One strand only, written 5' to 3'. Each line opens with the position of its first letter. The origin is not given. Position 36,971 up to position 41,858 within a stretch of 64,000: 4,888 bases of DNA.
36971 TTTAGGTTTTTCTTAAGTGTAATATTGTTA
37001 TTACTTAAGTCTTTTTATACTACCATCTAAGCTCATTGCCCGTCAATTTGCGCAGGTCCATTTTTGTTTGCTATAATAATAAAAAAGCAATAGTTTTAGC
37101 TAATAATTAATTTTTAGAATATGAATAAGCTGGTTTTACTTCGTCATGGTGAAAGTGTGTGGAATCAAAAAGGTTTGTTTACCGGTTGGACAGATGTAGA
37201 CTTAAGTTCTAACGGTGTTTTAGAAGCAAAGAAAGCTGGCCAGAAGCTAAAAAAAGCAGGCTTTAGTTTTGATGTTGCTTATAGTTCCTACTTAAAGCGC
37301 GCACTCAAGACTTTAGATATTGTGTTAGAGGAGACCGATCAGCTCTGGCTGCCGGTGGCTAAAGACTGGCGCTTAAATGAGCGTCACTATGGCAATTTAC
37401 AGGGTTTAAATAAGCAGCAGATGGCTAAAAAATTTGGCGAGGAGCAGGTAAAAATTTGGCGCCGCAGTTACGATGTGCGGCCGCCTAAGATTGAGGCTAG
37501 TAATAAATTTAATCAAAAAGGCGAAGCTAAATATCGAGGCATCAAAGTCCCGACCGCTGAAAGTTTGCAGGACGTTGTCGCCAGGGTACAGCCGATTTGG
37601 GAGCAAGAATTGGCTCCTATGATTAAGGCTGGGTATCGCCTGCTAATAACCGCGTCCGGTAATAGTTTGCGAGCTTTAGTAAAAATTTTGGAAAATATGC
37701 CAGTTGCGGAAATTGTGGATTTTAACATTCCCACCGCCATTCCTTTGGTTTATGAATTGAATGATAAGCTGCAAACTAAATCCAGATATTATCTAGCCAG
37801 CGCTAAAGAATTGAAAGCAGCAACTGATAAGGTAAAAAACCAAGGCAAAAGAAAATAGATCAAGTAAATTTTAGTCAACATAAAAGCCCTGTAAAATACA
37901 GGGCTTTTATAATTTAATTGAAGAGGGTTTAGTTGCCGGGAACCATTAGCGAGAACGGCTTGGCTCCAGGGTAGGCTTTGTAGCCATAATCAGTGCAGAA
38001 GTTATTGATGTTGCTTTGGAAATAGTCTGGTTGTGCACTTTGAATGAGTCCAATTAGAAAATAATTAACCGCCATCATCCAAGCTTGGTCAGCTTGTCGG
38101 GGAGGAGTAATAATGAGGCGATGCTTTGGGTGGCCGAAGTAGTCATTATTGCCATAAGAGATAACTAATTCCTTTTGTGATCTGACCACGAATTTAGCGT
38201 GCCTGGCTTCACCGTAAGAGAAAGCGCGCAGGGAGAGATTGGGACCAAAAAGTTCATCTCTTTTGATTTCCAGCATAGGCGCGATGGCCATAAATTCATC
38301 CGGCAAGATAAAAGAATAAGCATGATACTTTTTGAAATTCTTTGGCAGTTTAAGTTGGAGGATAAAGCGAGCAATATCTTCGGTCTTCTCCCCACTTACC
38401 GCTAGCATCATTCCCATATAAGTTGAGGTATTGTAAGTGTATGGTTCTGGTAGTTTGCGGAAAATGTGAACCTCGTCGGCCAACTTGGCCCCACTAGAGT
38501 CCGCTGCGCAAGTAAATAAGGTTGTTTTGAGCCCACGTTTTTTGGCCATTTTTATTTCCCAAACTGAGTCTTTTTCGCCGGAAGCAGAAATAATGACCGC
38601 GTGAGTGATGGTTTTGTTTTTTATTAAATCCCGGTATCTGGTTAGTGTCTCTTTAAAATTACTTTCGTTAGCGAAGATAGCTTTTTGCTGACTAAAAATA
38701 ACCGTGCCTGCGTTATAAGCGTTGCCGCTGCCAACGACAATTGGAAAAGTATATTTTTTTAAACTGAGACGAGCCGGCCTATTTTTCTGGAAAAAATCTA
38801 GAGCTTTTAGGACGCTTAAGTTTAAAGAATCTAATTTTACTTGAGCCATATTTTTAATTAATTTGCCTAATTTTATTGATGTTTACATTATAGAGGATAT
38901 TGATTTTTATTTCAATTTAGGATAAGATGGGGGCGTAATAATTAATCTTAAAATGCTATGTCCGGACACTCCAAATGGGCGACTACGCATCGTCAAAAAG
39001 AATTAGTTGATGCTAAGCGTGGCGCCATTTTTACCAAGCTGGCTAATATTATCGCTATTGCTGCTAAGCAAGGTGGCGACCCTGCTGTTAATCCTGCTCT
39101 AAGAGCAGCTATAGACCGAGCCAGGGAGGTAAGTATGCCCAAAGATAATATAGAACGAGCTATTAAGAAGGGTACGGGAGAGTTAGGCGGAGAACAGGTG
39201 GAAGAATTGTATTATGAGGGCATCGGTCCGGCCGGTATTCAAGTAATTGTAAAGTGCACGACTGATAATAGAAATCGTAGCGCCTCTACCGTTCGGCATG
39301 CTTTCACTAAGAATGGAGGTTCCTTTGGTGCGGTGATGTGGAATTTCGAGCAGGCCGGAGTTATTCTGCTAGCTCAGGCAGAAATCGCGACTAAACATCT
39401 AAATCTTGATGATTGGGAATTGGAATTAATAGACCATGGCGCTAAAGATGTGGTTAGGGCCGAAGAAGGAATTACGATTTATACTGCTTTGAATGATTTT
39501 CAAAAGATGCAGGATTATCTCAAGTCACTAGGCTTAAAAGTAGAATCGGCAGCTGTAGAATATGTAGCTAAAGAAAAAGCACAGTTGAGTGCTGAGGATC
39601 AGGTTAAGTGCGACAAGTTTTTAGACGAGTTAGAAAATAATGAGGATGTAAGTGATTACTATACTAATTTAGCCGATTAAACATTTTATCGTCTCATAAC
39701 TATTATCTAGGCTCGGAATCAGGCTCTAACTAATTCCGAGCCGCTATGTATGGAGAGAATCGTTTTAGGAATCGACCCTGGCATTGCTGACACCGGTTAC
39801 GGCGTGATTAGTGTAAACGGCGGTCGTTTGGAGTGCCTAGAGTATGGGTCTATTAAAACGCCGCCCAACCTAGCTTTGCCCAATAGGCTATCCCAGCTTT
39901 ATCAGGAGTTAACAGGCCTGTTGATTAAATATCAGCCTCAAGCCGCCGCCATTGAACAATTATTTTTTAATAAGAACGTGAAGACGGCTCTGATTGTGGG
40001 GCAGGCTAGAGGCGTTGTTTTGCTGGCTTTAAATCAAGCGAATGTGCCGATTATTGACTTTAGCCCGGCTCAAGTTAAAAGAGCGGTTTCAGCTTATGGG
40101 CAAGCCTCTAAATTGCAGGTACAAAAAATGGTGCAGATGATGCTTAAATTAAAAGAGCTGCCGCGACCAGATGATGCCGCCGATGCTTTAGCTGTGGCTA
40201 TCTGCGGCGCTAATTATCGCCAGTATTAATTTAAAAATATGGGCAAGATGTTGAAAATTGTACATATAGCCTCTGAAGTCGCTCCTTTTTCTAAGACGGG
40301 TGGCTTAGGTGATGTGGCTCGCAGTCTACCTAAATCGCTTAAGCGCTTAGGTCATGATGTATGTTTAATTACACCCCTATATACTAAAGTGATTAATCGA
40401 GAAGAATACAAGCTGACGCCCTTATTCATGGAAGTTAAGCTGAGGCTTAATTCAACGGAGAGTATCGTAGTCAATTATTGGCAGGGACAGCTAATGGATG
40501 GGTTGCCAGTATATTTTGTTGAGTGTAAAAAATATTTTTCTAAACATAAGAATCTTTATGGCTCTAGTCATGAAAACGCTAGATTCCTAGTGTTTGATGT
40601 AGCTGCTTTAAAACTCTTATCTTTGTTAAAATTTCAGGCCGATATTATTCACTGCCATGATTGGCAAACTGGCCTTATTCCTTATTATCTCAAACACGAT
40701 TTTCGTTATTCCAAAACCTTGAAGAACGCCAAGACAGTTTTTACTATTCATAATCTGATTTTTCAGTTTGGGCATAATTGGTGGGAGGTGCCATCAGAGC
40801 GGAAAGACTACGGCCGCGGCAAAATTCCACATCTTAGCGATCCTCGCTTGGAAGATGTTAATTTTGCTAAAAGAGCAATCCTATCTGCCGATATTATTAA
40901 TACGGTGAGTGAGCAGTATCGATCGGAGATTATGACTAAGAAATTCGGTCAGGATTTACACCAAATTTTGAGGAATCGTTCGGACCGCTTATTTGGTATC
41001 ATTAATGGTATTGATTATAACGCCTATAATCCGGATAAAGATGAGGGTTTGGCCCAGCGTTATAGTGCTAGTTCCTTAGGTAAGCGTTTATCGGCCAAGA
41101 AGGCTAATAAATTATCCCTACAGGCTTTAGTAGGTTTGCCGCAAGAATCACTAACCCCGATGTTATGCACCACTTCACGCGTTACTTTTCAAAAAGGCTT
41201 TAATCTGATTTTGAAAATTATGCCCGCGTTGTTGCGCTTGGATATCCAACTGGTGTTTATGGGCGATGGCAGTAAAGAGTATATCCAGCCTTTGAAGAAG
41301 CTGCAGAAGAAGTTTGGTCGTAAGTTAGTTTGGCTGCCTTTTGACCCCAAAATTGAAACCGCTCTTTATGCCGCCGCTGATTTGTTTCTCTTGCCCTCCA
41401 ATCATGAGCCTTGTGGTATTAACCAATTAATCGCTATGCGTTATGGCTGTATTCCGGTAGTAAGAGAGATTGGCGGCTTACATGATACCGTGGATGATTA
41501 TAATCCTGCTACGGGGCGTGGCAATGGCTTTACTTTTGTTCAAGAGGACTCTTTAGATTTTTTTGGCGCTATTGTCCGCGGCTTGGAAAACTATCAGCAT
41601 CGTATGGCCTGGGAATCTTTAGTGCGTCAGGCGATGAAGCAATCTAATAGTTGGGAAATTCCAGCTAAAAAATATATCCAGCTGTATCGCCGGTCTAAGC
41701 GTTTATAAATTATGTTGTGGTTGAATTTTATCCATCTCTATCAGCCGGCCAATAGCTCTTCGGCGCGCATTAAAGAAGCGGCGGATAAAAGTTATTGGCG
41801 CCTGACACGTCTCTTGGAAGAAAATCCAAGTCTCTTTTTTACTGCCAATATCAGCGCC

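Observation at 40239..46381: A compact alpha-glucan module comprises two GlgA paralogues flanking a minimal GH57 enzyme and an APH-fold kinase, plus a CDF transporter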

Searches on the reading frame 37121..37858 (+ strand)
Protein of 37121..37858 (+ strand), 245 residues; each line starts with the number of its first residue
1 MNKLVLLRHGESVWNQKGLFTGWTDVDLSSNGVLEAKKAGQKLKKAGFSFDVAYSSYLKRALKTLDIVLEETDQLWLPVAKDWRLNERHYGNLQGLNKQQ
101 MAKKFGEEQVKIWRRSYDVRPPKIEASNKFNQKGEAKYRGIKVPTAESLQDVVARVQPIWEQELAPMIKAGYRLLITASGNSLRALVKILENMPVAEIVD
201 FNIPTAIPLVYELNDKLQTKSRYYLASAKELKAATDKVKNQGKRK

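Call 3: search_protein_families(library=pfam, proteins=[window:37121-37858:+], max_evalue=0.01)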
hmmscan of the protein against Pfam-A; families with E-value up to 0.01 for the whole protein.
window:37121-37858:+ (245 aa): 1 family
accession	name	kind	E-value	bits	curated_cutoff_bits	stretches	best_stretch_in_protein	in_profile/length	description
PF00300.27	His_Phos_1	-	1.1e-37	130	21.7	1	4-213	1-181/194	Histidine phosphatase superfamily (branch 1)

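Call 4: search_protein_families(library=ncbifam, proteins=[window:37121-37858:+], max_evalue=0.01)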
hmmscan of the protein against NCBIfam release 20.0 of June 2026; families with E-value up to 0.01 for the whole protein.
window:37121-37858:+ (245 aa): 19 families
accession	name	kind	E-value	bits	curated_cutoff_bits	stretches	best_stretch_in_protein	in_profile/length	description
NF010713.0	PRK14115.1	equivalog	5.5e-105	350.1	305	1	1-245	1-248/248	2,3-diphosphoglycerate-dependent phosphoglycerate mutase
TIGR01258.1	pgm_1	subfamily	1.5e-100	335.6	81.7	1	2-243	1-245/245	2,3-bisphosphoglycerate-dependent phosphoglycerate mutase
NF010718.0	PRK14120.1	equivalog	1.4e-89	299.7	366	1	2-243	5-248/249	phosphoglyceromutase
NF010716.0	PRK14118.1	equivalog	2.4e-84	282.2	409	1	3-225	2-227/227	2,3-diphosphoglycerate-dependent phosphoglycerate mutase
NF010714.0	PRK14116.1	equivalog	6.9e-82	274.4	401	1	1-222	1-225/229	2,3-diphosphoglycerate-dependent phosphoglycerate mutase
NF010717.0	PRK14119.1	equivalog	5.1e-80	268.3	378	1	1-225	1-228/228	2,3-diphosphoglycerate-dependent phosphoglycerate mutase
NF010715.0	PRK14117.1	equivalog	3.3e-77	259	421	1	1-226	1-229/230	phosphoglycerate mutase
NF002339.0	PRK01295.1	equivalog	1.3e-69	233.8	316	2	3-126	4-127/206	2,3-bisphosphoglycerate-dependent phosphoglycerate mutase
NF002217.0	PRK01112.1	equivalog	3.2e-59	200.1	320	3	73-129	97-153/228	2,3-bisphosphoglycerate-dependent phosphoglycerate mutase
TIGR03162.1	ribazole_cobC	equivalog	5.5e-23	81.3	162.9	2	4-132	1-122/176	alpha-ribazole phosphatase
NF045917.1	PhserinePhPspA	equivalog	5.4e-18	65.4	350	1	1-114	1-108/211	phosphoserine phosphatase PspA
NF011580.0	PRK15004.1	equivalog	2.4e-15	57.1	250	1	3-135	2-129/203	adenosylcobalamin/alpha-ribazole phosphatase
NF005567.0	PRK07238.1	equivalog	2e-13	50.4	326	1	3-159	179-330/378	bifunctional RNase H/acid phosphatase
NF009993.0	PRK13462.1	equivalog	1.4e-12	47.7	226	1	2-104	6-102/203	acid phosphatase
NF038349.1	dPGM_arch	equivalog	4.9e-11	42.9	225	1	5-100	2-93/194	2,3-diphosphoglycerate-dependent phosphoglycerate mutase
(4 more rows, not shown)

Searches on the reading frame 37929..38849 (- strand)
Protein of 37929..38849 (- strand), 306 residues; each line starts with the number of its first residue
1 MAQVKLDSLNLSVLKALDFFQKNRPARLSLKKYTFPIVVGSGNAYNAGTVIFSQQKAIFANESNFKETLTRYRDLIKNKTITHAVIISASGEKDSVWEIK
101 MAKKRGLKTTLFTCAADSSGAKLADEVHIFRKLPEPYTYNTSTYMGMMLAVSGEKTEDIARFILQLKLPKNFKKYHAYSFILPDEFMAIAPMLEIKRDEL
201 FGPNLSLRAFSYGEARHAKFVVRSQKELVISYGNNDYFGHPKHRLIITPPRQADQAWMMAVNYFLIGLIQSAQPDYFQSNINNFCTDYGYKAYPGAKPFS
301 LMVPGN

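Call 3: search_protein_families(library=pfam, proteins=[window:37929-38849:-], max_evalue=0.01)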
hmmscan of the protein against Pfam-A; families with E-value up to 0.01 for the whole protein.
window:37929-38849:- (306 aa): 1 family
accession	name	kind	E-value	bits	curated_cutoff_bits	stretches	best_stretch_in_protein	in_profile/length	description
PF01380.27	SIS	-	3.6e-05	24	25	1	38-151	10-130/131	SIS domain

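Call 4: search_protein_families(library=ncbifam, proteins=[window:37929-38849:-], max_evalue=0.01)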
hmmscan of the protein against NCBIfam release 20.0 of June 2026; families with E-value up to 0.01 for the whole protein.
window:37929-38849:- (306 aa): 4 families
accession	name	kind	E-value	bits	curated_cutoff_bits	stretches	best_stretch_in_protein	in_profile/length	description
NF001484.0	PRK00331.1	subfamily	0.0024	16.3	381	1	29-149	282-403/601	isomerizing glutamine--fructose-6-phosphate transaminase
TIGR01135.1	glmS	equivalog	0.0039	15.7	418.05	1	28-145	286-404/607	glutamine--fructose-6-phosphate transaminase (isomerizing)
NF041755.1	RuMP_HxlAB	equivalog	0.0047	15.9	500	1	85-148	293-356/391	bifunctional 3-hexulose-6-phosphate synthase/6-phospho-3-hexuloisomerase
TIGR03573.1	WbuX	subfamily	0.0086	15.5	203.2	0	61-117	42-96/344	N-acetyl sugar amidotransferase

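Call 46: search_protein_families(library=padloc, proteins=[window:37929-38849:-], max_evalue=0.01)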
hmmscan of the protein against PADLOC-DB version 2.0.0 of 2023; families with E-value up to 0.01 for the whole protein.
window:37929-38849:- (306 aa): 0 families

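Call 52: search_solved_structures(query=window:37929-38849:-, max_evalue=1)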
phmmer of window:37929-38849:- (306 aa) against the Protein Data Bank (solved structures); distinct sequences matched with E-value up to 1: 1.
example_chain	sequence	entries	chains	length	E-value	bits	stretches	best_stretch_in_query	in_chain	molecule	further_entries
1vim_A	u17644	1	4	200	0.89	12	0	85-131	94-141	Hypothetical protein AF1796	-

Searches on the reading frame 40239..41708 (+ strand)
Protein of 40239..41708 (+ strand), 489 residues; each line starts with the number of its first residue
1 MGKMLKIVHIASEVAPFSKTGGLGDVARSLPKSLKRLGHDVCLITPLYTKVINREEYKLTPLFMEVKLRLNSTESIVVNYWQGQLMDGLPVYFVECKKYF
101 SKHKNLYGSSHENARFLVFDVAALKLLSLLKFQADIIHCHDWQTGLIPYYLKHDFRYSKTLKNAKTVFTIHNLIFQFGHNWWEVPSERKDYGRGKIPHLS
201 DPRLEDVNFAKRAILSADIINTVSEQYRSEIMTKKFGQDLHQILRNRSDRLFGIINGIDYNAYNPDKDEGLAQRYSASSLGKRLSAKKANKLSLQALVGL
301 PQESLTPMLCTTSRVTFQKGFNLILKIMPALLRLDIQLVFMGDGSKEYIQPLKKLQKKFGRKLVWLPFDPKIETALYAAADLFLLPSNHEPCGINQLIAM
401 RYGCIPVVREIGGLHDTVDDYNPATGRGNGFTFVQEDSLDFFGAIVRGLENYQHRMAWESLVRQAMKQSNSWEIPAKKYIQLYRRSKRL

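Call 3: search_protein_families(library=pfam, proteins=[window:40239-41708:+], max_evalue=0.01)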
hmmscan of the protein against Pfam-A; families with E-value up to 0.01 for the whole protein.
window:40239-41708:+ (489 aa): 6 families
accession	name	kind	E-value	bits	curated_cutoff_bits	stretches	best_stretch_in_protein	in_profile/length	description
PF08323.17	Glyco_transf_5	-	4.7e-65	220.1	22.7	1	6-246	1-239/239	Starch synthase catalytic domain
PF00534.26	Glycos_transf_1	-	1.2e-16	61.2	26.4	1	307-459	16-166/172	Glycosyl transferases group 1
PF13692.12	Glyco_trans_1_4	-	2.6e-14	54.1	27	1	307-451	2-142/142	Glycosyl transferases group 1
PF13439.12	Glyco_transf_4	-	2.1e-09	38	28.5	1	21-233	2-150/170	Glycosyltransferase Family 4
PF13579.12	Glyco_trans_4_4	-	2.5e-06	28.4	29.7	1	21-232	1-143/158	Glycosyl transferase 4-like domain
PF20706.3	GT4-conflict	-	0.0018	17.8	26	0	333-475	226-381/385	Family 4 Glycosyltransferase in conflict systems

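Call 4: search_protein_families(library=ncbifam, proteins=[window:40239-41708:+], max_evalue=0.01)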
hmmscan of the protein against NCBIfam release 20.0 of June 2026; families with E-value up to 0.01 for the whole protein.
window:40239-41708:+ (489 aa): 21 families
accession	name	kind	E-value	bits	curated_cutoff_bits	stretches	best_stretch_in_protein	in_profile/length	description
TIGR02095.1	glgA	subfamily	7.4e-137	456.9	328.45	1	6-485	2-476/477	glycogen/starch synthase, ADP-glucose type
NF001898.0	PRK00654.1-1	equivalog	2.2e-136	455.3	603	1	5-485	1-474/477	glycogen synthase GlgA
NF001903.0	PRK00654.2-2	equivalog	2.6e-128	428.7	616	1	5-487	1-479/482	glycogen synthase GlgA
NF001900.0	PRK00654.1-3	equivalog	2e-111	372.8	509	1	6-485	2-453/481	glycogen synthase GlgA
NF001899.0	PRK00654.1-2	equivalog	6.7e-105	351.2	459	1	6-485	2-474/478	glycogen synthase GlgA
NF001905.0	PRK00654.2-4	subfamily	4.5e-92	309.1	560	1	5-485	1-485/489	glycogen synthase GlgA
NF001906.0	PRK00654.2-5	equivalog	1.2e-90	304.8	870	1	3-485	4-482/485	glycogen synthase GlgA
NF010699.0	PRK14099.1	equivalog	6.1e-83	278.9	762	1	4-485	3-478/485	glycogen synthase GlgA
NF001902.0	PRK00654.2-1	equivalog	7.1e-82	275.5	845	1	6-485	2-488/492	glycogen synthase GlgA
NF001901.0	PRK00654.1-5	equivalog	2.6e-76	257.1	649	1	5-485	24-490/502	glycogen synthase GlgA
NF010698.0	PRK14098.1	equivalog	2.2e-71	241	754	1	4-485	5-485/489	starch synthase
NF001904.0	PRK00654.2-3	equivalog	7.5e-68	229.3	577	1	5-485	1-473/475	glycogen synthase GlgA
TIGR02149.1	glgA_Coryne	subfamily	3.8e-12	46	302.4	1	133-485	83-389/391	glycogen synthase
TIGR03999.1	thiol_BshA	equivalog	5.1e-10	38.8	273.7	1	334-485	228-372/375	N-acetyl-alpha-D-glucosaminyl L-malate synthase BshA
NF046085.1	XrtY_assoc_Gly1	equivalog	1e-07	31.2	400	1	308-485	211-383/387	XrtY-associated glycosyltransferase XYAG1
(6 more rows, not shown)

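Call 53: search_solved_structures(query=window:40239-41708:+, max_evalue=1e-10)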
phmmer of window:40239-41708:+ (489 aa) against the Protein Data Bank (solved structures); distinct sequences matched with E-value up to 1e-10: 12.
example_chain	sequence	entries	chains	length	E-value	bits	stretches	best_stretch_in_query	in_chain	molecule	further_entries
6gne_A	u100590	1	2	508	9.4e-76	258.7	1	5-486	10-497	Probable starch synthase 4, chloroplastic/amyloplastic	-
4hln_A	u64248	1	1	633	1.8e-64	221.5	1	6-484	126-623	Starch synthase I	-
3d1j_A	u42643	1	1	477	8.3e-58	199.5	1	6-486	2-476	Glycogen synthase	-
2qzs_A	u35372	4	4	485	8.8e-58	199.4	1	6-487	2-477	glycogen synthase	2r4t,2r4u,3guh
1rzu_A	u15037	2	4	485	4.4e-57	197.1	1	6-484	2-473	Glycogen synthase 1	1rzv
3cop_A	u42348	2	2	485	6e-57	196.7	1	6-487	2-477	Glycogen synthase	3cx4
3vue_A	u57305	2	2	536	1.8e-54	188.5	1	136-479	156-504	Granule-bound starch synthase 1, chloroplastic/amyloplastic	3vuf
6gnf_A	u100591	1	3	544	5.9e-53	183.5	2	204-484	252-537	Glycogen synthase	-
6gng_A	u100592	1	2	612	6e-52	180.2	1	136-418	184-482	Granule-bound starch synthase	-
2bis_A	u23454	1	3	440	7.6e-16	61.1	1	3-485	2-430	GLGA GLYCOGEN SYNTHASE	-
3fro_A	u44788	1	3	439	1.1e-15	60.6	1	5-485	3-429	GlgA glycogen synthase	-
3l01_A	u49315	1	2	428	2.3e-15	59.5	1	5-483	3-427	GlgA glycogen synthase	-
